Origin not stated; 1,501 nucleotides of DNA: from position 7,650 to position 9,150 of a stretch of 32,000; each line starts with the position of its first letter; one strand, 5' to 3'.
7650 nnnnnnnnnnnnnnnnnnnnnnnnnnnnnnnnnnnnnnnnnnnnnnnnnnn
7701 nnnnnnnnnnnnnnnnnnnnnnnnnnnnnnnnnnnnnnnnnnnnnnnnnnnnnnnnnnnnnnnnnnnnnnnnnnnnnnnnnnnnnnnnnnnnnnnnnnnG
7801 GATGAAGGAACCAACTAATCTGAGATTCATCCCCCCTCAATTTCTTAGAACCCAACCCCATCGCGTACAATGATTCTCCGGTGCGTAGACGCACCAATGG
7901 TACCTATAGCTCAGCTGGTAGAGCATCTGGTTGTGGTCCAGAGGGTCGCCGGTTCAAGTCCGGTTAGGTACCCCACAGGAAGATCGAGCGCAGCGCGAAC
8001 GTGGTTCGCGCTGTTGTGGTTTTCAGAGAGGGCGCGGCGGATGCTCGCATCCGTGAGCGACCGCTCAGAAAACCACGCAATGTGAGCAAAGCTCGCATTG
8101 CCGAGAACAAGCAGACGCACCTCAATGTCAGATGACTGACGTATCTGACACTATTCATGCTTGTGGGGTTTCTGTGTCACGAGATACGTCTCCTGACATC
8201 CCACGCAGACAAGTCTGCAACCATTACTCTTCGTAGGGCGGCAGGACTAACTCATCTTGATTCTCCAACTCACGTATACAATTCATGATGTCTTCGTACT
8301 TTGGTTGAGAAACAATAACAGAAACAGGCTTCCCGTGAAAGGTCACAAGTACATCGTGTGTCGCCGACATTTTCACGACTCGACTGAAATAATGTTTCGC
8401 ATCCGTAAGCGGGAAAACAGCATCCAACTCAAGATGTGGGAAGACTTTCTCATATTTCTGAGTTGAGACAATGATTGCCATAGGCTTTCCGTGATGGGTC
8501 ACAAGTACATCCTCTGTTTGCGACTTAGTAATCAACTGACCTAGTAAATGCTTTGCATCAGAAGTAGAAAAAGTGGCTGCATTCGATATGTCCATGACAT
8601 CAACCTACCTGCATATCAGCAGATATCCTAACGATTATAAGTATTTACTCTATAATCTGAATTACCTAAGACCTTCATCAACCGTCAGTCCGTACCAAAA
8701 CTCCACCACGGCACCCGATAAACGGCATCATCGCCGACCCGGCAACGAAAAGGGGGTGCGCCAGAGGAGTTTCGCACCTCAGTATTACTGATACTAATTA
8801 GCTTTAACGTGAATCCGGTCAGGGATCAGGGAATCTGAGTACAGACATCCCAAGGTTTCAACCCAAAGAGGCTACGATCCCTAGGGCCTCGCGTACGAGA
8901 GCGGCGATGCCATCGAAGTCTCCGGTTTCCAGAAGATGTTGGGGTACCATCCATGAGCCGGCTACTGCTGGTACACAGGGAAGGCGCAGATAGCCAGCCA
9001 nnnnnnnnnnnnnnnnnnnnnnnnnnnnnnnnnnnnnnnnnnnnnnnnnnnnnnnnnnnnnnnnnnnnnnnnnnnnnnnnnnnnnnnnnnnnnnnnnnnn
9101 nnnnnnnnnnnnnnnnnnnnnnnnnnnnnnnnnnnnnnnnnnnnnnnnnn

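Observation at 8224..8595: Single-chain tandem Phd/YefM antitoxin domain with no toxin partner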

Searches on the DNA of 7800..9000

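Call 48: search_rna_families(source=window, start=7800, end=9000, threshold=evalue, max_evalue=1)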
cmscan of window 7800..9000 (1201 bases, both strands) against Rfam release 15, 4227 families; matches with E-value up to 1: 3.
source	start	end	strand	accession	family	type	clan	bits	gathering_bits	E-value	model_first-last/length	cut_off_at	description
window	7900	7972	+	RF00005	tRNA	Gene; tRNA;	CL00001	65.3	29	1.1e-13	1-71/71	no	tRNA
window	7900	7973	-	RF04354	Plastid-ycf2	Cis-reg;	-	21.5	65.7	0.14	1-75/75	no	Plastid-ycf2 5UTR RNA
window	7937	8081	+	RF00090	SNORA74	Gene; snRNA; snoRNA; HACA-box;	CL00043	15.8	71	0.22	1-201/201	no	Small nucleolar RNA SNORA74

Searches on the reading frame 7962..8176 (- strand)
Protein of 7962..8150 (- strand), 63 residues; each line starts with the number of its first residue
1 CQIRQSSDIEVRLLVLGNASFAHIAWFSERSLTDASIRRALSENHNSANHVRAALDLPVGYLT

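Call 47: search_protein_families(library=pfam, proteins=[window:7962-8150:-, window:7967-8176:-], max_evalue=1)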
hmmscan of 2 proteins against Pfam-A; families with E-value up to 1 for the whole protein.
seq(63 aa): 1 family
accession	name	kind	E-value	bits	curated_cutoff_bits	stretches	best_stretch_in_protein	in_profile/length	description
PF21517.3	HTH_Tnp_Tc3_2_like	-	0.0057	17.1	27.2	1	36-59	5-28/40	Transposable element Tc3 transposase, HTH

seq(70 aa): 0 families

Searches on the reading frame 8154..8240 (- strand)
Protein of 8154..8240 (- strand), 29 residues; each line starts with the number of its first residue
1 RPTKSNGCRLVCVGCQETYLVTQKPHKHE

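Call 47: search_protein_families(library=pfam, proteins=[window:8154-8240:-], max_evalue=1)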
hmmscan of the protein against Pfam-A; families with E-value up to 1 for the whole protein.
seq(29 aa): 2 families
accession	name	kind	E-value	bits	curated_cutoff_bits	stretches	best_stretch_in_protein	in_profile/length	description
PF23546.1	Zn_ribbon_TOP3B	-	0.02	15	27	1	8-22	24-38/40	DNA topoisomerase 3-beta zinc ribbon domain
PF05191.20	ADK_lid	-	0.042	14.2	26.6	1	9-27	1-20/36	Adenylate kinase, active site lid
